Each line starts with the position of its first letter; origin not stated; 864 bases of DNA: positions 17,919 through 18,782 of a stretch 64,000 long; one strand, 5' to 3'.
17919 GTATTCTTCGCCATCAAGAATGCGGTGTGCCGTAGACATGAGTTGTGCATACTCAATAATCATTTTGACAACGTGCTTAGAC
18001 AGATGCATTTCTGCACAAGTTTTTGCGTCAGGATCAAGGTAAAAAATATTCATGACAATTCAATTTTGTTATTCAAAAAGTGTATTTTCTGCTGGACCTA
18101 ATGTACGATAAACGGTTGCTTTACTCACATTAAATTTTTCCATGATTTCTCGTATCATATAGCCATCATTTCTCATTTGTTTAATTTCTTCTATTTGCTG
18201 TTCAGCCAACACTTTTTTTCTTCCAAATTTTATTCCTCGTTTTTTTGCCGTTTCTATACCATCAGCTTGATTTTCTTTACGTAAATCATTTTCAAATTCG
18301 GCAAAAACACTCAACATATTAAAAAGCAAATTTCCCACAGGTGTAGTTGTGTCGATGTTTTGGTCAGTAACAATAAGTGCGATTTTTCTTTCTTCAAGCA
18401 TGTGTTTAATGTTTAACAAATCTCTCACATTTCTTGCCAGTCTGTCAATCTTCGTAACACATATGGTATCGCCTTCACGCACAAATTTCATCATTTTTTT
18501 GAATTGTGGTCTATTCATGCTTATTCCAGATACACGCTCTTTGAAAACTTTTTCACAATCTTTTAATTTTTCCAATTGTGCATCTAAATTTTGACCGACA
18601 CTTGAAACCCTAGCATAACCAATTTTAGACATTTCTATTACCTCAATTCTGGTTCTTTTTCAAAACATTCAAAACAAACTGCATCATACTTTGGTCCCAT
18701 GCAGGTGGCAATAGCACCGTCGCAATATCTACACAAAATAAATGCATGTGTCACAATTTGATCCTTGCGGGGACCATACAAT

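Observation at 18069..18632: Small serine recombinase (Hin/Gin/resolvase-like) in a T4-like lytic phage.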

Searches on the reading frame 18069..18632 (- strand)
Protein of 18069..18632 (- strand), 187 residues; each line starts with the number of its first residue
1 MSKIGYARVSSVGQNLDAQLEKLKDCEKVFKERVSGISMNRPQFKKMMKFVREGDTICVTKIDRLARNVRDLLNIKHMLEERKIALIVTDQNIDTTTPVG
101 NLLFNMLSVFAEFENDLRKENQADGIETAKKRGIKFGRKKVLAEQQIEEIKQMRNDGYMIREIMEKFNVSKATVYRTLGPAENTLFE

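Call 3: search_protein_families(library=pfam, proteins=[window:18069-18632:-], max_evalue=0.01)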
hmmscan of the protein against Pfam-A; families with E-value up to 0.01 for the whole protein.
window:18069-18632:- (187 aa): 8 families
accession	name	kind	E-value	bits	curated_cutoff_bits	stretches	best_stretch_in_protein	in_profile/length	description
PF00239.26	Resolvase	-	2.3e-41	141.7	23.3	1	4-133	2-143/145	Resolvase, N terminal domain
PF02796.21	HTH_7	-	1.1e-10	41.9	23.8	1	137-178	1-42/45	Helix-turn-helix domain of resolvase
PF13936.12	HTH_38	-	0.00028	21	27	1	142-176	5-39/44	Helix-turn-helix domain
PF07638.17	Sigma70_ECF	-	0.0004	20.8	21.1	1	142-178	136-172/185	ECF sigma factor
PF04297.20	UPF0122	-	0.00092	19.9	22.7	1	140-185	16-61/101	Putative helix-turn-helix protein, YlxM / p13 like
PF13565.12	HTH_32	-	0.0043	18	33.7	1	121-178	9-73/73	Homeodomain-like domain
PF08279.18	HTH_11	-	0.0053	17.1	25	0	154-178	13-36/55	HTH domain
PF13384.12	HTH_23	-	0.0083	16.4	24.6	0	152-178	12-38/50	Homeodomain-like domain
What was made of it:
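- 18069..18632 (-): Small serine recombinase gene ('rec'), 187 aa, intact. PF00239 at 2.3e-41 and PF02796 at 1.1e-10 (call 3).
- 18234..18623 (-): Catalytic (resolvase) domain, aa 4-133. The Ser10 nucleophile codon is at 18603-18605. Pfam domain envelope (call 3).
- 18099..18224 (-): C-terminal HTH_7 DNA-binding domain, aa 137-178, with recognition helix SKATVYR. Pfam PF02796 (call 3).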

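Call 4: search_protein_families(library=phrogs, proteins=[window:18069-18632:-], max_evalue=0.001)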
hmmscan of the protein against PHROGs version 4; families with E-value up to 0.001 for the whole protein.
window:18069-18632:- (187 aa): 10 families
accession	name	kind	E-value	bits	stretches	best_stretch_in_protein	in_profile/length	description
phrog_125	-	DNA, RNA and nucleotide metabolism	3.5e-62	211.2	1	1-179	20-201/254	DNA invertase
phrog_95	-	integration and excision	3.5e-31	109.5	1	4-138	91-242/651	integrase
phrog_8275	-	DNA, RNA and nucleotide metabolism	4e-08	34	1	4-49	3-50/51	DNA invertase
phrog_6620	-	integration and excision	1.7e-07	32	1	3-117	58-179/201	transposase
phrog_517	-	DNA, RNA and nucleotide metabolism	2.7e-07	32.5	1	106-178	46-122/128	HTH DNA binding protein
phrog_20467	-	DNA, RNA and nucleotide metabolism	1.9e-05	25.5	1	136-178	57-99/112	HNH endonuclease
phrog_1303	-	DNA, RNA and nucleotide metabolism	5.7e-05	23.9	1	114-178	10-60/184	DNA binding protein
phrog_5229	-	unknown function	0.00025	22.1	1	115-175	38-99/127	-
phrog_664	-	DNA, RNA and nucleotide metabolism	0.00031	21.6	1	134-178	78-121/210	DNA binding protein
phrog_3855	-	DNA, RNA and nucleotide metabolism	0.00066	21.1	0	142-181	64-103/115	HTH DNA binding protein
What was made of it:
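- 18069..18632 (-): PHROG 125 at 3.5e-62 (call 4).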

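Call 6: search_dna_similar(query=window:18069-18632:-, collection=phages, mode=protein, max_rows=40)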
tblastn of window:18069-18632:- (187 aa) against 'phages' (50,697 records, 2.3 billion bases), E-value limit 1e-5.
Records with a match: 668; places in all: 692; records where one place covers at least 80% of the query: 325.
Best place of each record, by identity: <60% 668.
By first word of the organism name: Ralstonia 98; Staphylococcus 94; Streptococcus 84; Escherichia 64; Vibrio 41; Bacteriophage 34; Enterococcus 20; Klebsiella 19; Clostridium 17; Bacillus 17; and 60 more.
By host as written in the record: - 111; Ralstonia solanacearum 69; Staphylococcus aureus 36; Escherichia coli 27; Enterococcus faecalis 19; Klebsiella pneumoniae 19; Listeria monocytogenes 14; Staphylococcus epidermidis 9; and 254 more.
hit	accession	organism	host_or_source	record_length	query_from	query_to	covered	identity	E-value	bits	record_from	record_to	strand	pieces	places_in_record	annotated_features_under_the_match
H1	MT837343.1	Bacteriophage sp.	human fecal samples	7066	1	181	97%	44.0%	2e-38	145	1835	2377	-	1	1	record has no annotation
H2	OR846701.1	Enterococcus phage Efs 1-1-1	Enterococcus faecalis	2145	3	182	96%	41.8%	9e-32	125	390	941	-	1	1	record has no annotation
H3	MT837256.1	Bacteriophage sp.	human fecal samples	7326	3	178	94%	42.3%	1e-36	139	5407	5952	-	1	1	record has no annotation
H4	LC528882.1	Burkholderia phage FLC5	Burkholderia glumae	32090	3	187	99%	38.1%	6e-30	120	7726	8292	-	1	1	ORF13: serine recombinase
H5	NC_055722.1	Burkholderia phage FLC5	Burkholderia glumae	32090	3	187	99%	38.1%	6e-30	120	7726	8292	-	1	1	ORF13: DNA invertase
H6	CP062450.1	Staphylococcus phage ECel-2020c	Staphylococcus aureus NAS_AN_102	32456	3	183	97%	38.9%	6e-35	135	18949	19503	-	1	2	record has no annotation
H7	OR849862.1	Staphylococcus phage SA 1298 Kay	Staphylococcus aureus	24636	3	183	97%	38.9%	1e-34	134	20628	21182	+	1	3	record has no annotation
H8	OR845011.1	Staphylococcus phage SA 1306 Kay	Staphylococcus aureus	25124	3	183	97%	38.9%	1e-34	134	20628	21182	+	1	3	record has no annotation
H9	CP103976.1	Clostridioides phage HGP05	Clostridioides difficile HGP05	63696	4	183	96%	39.0%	4e-29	118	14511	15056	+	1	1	record has no annotation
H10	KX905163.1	Clostridioides phage phiSemix9P1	Clostridioides difficile Semix9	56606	4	183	96%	39.0%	2e-28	116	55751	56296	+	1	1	hin: DNA-invertase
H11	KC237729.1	Clostridium phage vB_CpeS-CP51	Clostridium perfringens 5147-97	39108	4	174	91%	40.4%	6e-30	120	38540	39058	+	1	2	putative resolvase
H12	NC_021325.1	Clostridium phage vB_CpeS-CP51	Clostridium perfringens 5147-97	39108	4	174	91%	40.4%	6e-30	120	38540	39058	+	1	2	DNA invertase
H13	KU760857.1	Salmonella phage SJ46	Salmonella enterica subsp. enterica ...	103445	3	178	94%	39.1%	9e-34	131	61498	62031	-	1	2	tnpR: resolvase | hypothetical protein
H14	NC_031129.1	Salmonella phage SJ46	Salmonella enterica subsp. enterica ...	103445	3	178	94%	39.1%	9e-34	131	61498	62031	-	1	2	tnpR: DNA invertase | hypothetical protein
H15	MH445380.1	Escherichia phage P1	Escherichia coli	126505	3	178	94%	39.1%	9e-34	131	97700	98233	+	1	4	mobile element protein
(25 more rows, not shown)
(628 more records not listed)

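Call 12: search_solved_structures(query=window:18069-18632:-, show_alignments=4)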
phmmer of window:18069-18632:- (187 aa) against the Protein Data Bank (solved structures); distinct sequences matched with E-value up to 0.001: 19.
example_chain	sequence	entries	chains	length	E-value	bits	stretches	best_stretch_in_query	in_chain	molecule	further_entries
4m6f_A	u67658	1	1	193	1e-25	93.7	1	4-180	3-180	DNA-invertase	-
3uj3_X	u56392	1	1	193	2.8e-25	92.3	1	4-180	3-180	DNA-invertase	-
2r0q_C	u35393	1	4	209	1.7e-24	89.7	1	4-177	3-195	Putative transposon Tn552 DNA-invertase bin3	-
2gm4_A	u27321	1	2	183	4.5e-23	85.1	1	2-179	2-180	Transposon gamma-delta resolvase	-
5cy1_A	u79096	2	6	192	1.2e-22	83.7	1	4-178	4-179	Transposon Tn3 resolvase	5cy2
1zr2_A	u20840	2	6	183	8.1e-22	81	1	2-179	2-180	Transposon gamma-delta resolvase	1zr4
1gdt_A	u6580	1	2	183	2.9e-21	79.2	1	3-179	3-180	PROTEIN (GAMMA DELTA RESOLVASE)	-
5c35_A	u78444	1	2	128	5.7e-18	68.5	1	4-94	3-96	Recombinase Sin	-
3pkz_A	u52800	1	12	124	2.2e-17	66.6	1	4-103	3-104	Recombinase Sin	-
5c31_A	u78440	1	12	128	2.3e-17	66.5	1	4-103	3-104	Sin, putative plasmid resolvase dimer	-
5c32_B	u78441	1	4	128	2.7e-17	66.3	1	4-94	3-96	Putative transposon Tn552 DNA-invertase bin3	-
5c34_B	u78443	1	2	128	2.8e-17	66.3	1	4-94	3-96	Putative transposon Tn552 DNA-invertase bin3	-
1gdr_A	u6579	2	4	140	1.4e-15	60.8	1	3-136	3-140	GAMMA DELTA-RESOLVASE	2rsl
2gm5_A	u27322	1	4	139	1.8e-14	57.1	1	4-125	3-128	Transposon gamma-delta resolvase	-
1ght_A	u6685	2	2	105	1.5e-11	47.6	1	3-100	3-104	TRANSPOSON GAMMA-DELTA RESOLVASE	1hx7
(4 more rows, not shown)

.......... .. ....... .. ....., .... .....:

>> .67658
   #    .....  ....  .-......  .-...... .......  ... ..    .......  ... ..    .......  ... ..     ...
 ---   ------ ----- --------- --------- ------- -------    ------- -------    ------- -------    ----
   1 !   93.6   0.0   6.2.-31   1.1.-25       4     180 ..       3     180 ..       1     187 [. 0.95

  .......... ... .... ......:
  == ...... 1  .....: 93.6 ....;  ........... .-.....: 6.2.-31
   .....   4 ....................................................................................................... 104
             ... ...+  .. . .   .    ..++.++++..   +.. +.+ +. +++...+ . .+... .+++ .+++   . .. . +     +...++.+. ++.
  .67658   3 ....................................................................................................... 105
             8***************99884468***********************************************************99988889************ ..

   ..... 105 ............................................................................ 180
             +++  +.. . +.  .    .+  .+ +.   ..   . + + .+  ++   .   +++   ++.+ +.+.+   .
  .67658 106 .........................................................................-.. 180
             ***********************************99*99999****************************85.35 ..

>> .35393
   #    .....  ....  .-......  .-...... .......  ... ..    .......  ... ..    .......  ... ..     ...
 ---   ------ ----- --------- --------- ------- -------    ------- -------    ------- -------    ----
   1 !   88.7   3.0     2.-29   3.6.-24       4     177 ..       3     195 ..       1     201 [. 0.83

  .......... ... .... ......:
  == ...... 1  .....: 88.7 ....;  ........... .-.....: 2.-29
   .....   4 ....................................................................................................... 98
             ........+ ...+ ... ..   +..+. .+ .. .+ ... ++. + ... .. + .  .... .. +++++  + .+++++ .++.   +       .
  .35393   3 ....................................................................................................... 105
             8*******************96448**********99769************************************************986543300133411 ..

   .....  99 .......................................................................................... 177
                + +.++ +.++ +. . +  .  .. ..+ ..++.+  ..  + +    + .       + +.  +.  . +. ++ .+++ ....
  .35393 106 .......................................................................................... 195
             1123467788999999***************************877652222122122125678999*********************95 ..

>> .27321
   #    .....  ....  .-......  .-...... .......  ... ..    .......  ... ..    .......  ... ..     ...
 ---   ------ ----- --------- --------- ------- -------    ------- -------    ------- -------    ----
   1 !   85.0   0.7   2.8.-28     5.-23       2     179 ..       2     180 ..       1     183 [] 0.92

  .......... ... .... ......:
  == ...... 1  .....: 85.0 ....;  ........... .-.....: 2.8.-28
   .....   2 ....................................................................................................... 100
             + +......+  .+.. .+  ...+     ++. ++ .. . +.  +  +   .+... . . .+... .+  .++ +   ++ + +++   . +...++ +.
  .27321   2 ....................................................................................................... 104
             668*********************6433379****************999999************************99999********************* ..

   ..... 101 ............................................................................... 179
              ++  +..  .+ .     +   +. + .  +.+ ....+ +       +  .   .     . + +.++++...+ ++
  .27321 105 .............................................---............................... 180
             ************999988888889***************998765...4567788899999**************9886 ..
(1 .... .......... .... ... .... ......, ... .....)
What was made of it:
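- On Small serine recombinases (resolvase/invertase superfamily): Y6, R8, S10, Q14, R41, D63, R64 and R67 align to Gin, Sin and gamma-delta resolvase (call 12).
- Closest known: Hin/Gin/Cin/Pin DNA invertases of Salmonella, Mu, P1 and e14. Same: Gin gives the best PDB sequence hit (call 12).
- Gin is the top PDB sequence hit at 94 bits (call 12).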

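Call 14: find_homologous_proteins(query=window:18069-18632:-, max_evalue=1e-20)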
Query window:18069-18632:- (187 aa): 5244 proteins with E <= 1e-20 among 5701 candidates; the best 120 are listed.
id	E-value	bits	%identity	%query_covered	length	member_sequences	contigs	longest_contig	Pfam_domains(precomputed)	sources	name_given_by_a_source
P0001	7.4e-115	398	100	100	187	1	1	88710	PF00239.27,PF02796.22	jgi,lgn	jgi:DNA invertase Pin-like site-specific DNA recombinase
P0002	2.3e-101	354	85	100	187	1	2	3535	PF00239.27,PF02796.22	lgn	-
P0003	1.7e-83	296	74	96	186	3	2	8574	PF00239.27,PF02796.22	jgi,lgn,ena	jgi:DNA invertase Pin-like site-specific DNA recombinase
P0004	2.7e-82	292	73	98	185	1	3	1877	PF00239.27,PF02796.22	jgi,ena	jgi:DNA invertase Pin-like site-specific DNA recombinase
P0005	3.7e-80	286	70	96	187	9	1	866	PF00239.27,PF02796.22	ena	-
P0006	1.2e-78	281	70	96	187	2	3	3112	PF00239.27,PF02796.22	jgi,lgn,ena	jgi:DNA invertase Pin-like site-specific DNA recombinase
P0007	7.9e-77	275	67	96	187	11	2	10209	PF00239.27,PF02796.22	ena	-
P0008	8.2e-74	265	63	100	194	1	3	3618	PF08279.19,PF00239.27,PF01022.27,PF02796.22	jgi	-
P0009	5.1e-70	253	69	86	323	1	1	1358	PF00239.27,PF02796.22,PF13424.13,PF07719.24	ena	-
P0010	6.8e-69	249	63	95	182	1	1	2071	PF00239.27,PF02796.22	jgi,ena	jgi:DNA invertase Pin-like site-specific DNA recombinase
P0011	1.5e-68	248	61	95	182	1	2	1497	PF00239.27,PF02796.22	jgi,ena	jgi:DNA invertase Pin-like site-specific DNA recombinase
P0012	5.4e-67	243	62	96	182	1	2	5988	PF00239.27,PF02796.22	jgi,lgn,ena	jgi:DNA invertase Pin-like site-specific DNA recombinase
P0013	7.5e-67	242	60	98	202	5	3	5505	PF00239.27,PF02796.22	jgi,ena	-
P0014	2.9e-66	240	60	97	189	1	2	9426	PF00239.27,PF02796.22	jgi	jgi:DNA invertase Pin-like site-specific DNA recombinase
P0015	5.1e-64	233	56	99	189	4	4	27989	PF00239.27,PF02796.22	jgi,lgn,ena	jgi:DNA invertase Pin-like site-specific DNA recombinase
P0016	3.7e-62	227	58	95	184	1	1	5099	PF00239.27,PF02796.22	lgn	-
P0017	5.0e-62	227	58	95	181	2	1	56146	PF00239.27,PF02796.22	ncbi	ncbi:MAG: recombinase family protein [Gallionellaceae bacterium]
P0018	9.5e-62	226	59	97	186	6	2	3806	PF00239.27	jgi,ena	-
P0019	1.1e-61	225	58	97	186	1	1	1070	PF00239.27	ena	-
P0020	1.3e-61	225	58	95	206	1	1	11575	PF00239.27,PF02796.22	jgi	jgi:DNA invertase Pin-like site-specific DNA recombinase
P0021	3.3e-61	224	58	97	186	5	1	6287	PF00239.27,PF02796.22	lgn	-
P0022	1.1e-60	222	57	99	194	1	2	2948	PF00239.27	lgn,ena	-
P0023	1.3e-60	222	58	97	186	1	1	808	PF00239.27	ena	-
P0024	1.4e-60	222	57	98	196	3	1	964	PF00239.27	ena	-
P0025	1.6e-60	222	58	98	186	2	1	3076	PF00239.27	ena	-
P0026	1.8e-60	221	58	97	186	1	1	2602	PF00239.27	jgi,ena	jgi:hypothetical protein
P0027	2.6e-60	221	58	97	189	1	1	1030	PF00239.27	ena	-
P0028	2.7e-60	221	57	97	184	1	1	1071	PF00239.27,PF02796.22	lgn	-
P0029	3.6e-60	221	57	99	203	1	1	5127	PF00239.27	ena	-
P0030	4.2e-60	220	57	99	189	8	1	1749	PF00239.27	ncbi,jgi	jgi:DNA invertase Pin-like site-specific DNA recombinase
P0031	4.5e-60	220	58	97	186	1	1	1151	PF00239.27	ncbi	-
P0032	4.6e-60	220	59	94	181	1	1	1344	PF00239.27,PF02796.22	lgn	-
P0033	5.0e-60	220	57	98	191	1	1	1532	PF00239.27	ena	-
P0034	6.0e-60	220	58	97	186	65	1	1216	PF00239.27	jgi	-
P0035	7.0e-60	220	57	98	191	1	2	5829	PF00239.27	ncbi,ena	-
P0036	7.2e-60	220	56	97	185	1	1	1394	PF00239.27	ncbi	-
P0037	7.3e-60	220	57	98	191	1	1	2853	PF00239.27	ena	-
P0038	9.0e-60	219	57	97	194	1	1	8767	PF00239.27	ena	-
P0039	1.8e-59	218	56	98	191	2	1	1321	PF00239.27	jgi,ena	-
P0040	2.0e-59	218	57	98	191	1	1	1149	PF00239.27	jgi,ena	jgi:DNA invertase Pin-like site-specific DNA recombinase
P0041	2.4e-59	218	57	98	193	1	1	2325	PF00239.27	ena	-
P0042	2.5e-59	218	57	97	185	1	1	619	PF00239.27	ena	-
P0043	2.5e-59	218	57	97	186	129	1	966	PF00239.27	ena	-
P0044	2.5e-59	218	56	98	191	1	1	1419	PF00239.27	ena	-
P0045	2.7e-59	218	57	98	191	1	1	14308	PF00239.27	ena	-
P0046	2.8e-59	218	56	98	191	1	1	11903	PF00239.27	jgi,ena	jgi:DNA invertase Pin-like site-specific DNA recombinase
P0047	3.1e-59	217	57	97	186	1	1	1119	PF00239.27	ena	-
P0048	3.3e-59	217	55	97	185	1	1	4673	PF00239.27,PF02796.22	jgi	jgi:DNA invertase Pin-like site-specific DNA recombinase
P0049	3.7e-59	217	56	98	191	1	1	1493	PF00239.27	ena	-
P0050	4.1e-59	217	56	98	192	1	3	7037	PF00239.27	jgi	jgi:DNA invertase Pin-like site-specific DNA recombinase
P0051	5.2e-59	217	53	95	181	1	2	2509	PF00239.27,PF02796.22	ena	-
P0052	5.3e-59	217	55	98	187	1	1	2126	PF00239.27,PF02796.22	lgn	-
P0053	5.8e-59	217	57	98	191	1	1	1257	PF00239.27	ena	-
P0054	5.8e-59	217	57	97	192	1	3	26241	PF00239.27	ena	-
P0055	7.1e-59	216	56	98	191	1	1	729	PF00239.27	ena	-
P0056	1.1e-58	216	57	96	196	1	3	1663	PF00239.27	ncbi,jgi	jgi:DNA invertase Pin-like site-specific DNA recombinase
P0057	1.2e-58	216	55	95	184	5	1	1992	PF00239.27,PF02796.22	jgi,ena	-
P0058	1.2e-58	216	57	98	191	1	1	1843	PF00239.27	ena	-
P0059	1.5e-58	215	55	96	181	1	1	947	PF00239.27,PF02796.22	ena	-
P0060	1.6e-58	215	56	98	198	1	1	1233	PF00239.27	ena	-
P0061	2.2e-58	215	57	96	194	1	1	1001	PF00239.27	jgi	jgi:DNA invertase Pin-like site-specific DNA recombinase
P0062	2.2e-58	215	56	98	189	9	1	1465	PF00239.27,PF02796.22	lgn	-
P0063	2.2e-58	215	52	97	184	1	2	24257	PF00239.27,PF02796.22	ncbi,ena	-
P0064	2.3e-58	215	56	98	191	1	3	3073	PF00239.27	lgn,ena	-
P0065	2.5e-58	215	56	94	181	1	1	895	PF00239.27,PF02796.22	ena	-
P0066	2.8e-58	214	56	97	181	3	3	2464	PF00239.27,PF02796.22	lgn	-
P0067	2.9e-58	214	54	95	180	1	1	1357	PF00239.27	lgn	-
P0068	3.1e-58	214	57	96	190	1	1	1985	PF00239.27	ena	-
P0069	3.7e-58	214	56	98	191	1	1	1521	PF00239.27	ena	-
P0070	4.4e-58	214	55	98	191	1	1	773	PF00239.27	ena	-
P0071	4.7e-58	214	56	94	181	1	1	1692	PF00239.27,PF02796.22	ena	-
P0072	4.8e-58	214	56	97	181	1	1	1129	PF00239.27,PF02796.22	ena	-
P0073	4.9e-58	214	56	95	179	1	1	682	PF00239.27,PF02796.22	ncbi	-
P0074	5.1e-58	214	57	96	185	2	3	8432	PF00239.27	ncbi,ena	-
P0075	5.4e-58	213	55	98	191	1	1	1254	PF00239.27,PF02796.22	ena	-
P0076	6.8e-58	213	56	96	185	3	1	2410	PF00239.27,PF02796.22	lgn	-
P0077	7.1e-58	213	57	96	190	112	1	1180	PF00239.27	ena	-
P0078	7.7e-58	213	56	95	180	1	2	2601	PF00239.27,PF02796.22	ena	-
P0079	8.0e-58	213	55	98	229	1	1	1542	PF00239.27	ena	-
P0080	8.1e-58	213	56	95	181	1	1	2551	PF00239.27,PF02796.22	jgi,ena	-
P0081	8.1e-58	213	57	96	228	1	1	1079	PF00239.27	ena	-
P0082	9.3e-58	213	56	95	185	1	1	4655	PF00239.27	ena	-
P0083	9.7e-58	213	56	94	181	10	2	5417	PF00239.27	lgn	-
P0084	1.1e-57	212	55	99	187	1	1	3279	PF00239.27,PF02796.22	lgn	-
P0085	1.6e-57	212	51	96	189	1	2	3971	PF00239.27,PF02796.22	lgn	-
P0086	1.7e-57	212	53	98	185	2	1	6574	PF00239.27,PF02796.22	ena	-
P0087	2.0e-57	212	53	94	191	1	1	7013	PF00239.27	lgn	-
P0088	2.1e-57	211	53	96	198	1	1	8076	PF00239.27,PF02796.22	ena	-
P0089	2.4e-57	211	57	96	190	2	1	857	PF00239.27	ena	-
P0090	2.6e-57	211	55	97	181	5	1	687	PF00239.27,PF02796.22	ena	-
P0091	2.9e-57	211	54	97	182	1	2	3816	PF00239.27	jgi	jgi:DNA invertase Pin-like site-specific DNA recombinase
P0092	3.7e-57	211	54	100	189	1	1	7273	PF00239.27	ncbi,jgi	jgi:DNA invertase Pin-like site-specific DNA recombinase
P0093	4.5e-57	210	56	95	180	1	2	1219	PF00239.27,PF02796.22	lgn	-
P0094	4.7e-57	210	55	98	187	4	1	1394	PF00239.27,PF02796.22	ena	-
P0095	6.1e-57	210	54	96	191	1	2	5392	PF00239.27,PF02796.22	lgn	-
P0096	6.2e-57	210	55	96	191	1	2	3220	PF00239.27,PF02796.22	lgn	-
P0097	6.2e-57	210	56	94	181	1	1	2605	PF00239.27,PF02796.22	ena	-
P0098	6.8e-57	210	55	96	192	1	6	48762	PF00239.27,PF02796.22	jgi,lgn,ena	-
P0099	6.8e-57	210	54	95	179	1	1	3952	PF00239.27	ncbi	-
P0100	7.0e-57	210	55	95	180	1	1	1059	PF00239.27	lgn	-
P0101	7.2e-57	210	57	97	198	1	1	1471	PF00239.27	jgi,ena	-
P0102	7.5e-57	210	54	98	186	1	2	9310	PF00239.27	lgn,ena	-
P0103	8.5e-57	210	53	96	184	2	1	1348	PF00239.27,PF02796.22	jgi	-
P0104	9.6e-57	209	54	95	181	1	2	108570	PF00239.27,PF02796.22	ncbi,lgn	-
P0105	1.0e-56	209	53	98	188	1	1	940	PF00239.27,PF02796.22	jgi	jgi:DNA invertase Pin-like site-specific DNA recombinase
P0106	1.2e-56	209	54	95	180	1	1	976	PF00239.27,PF02796.22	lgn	-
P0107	1.2e-56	209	54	98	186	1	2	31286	PF00239.27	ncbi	-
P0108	1.2e-56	209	57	97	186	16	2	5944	PF00239.27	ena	-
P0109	1.2e-56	209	55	95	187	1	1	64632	PF00239.27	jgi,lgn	jgi:DNA invertase Pin-like site-specific DNA recombinase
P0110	1.2e-56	209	54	95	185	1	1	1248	PF00239.27,PF02796.22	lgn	-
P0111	1.3e-56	209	57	95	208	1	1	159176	PF00239.27,PF02796.22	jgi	jgi:DNA invertase Pin-like site-specific DNA recombinase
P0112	1.5e-56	209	55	96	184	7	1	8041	PF00239.27,PF02796.22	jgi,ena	jgi:DNA invertase Pin-like site-specific DNA recombinase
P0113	1.7e-56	209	55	97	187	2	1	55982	PF00239.27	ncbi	-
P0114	1.7e-56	209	55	97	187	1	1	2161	PF00239.27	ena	-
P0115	1.8e-56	208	52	99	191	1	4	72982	PF00239.27,PF02796.22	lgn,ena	-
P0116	1.9e-56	208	54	98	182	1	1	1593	PF00239.27,PF02796.22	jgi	jgi:DNA invertase Pin-like site-specific DNA recombinase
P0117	1.9e-56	208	58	95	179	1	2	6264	PF00239.27,PF02796.22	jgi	jgi:DNA invertase Pin-like site-specific DNA recombinase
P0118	1.9e-56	208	56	95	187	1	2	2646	PF00239.27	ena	-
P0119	2.1e-56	208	54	95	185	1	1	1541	PF00239.27,PF02796.22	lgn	-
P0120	2.2e-56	208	55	98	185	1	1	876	PF00239.27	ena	-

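Call 15: find_related_loci(query=window:18069-18632:-, collection=viral_contigs, flank=10000)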
Query window:18069-18632:- (187 aa) in viral_contigs; peptide patterns used: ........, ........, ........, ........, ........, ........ (x = any residue, [..] = any of these).
9 stretches matched a pattern, but none encodes a relative of the query by tblastn (E <= 1e-3).
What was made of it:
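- Tried and rejected: The IMG/VR scan with the single protein found nothing (call 15).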
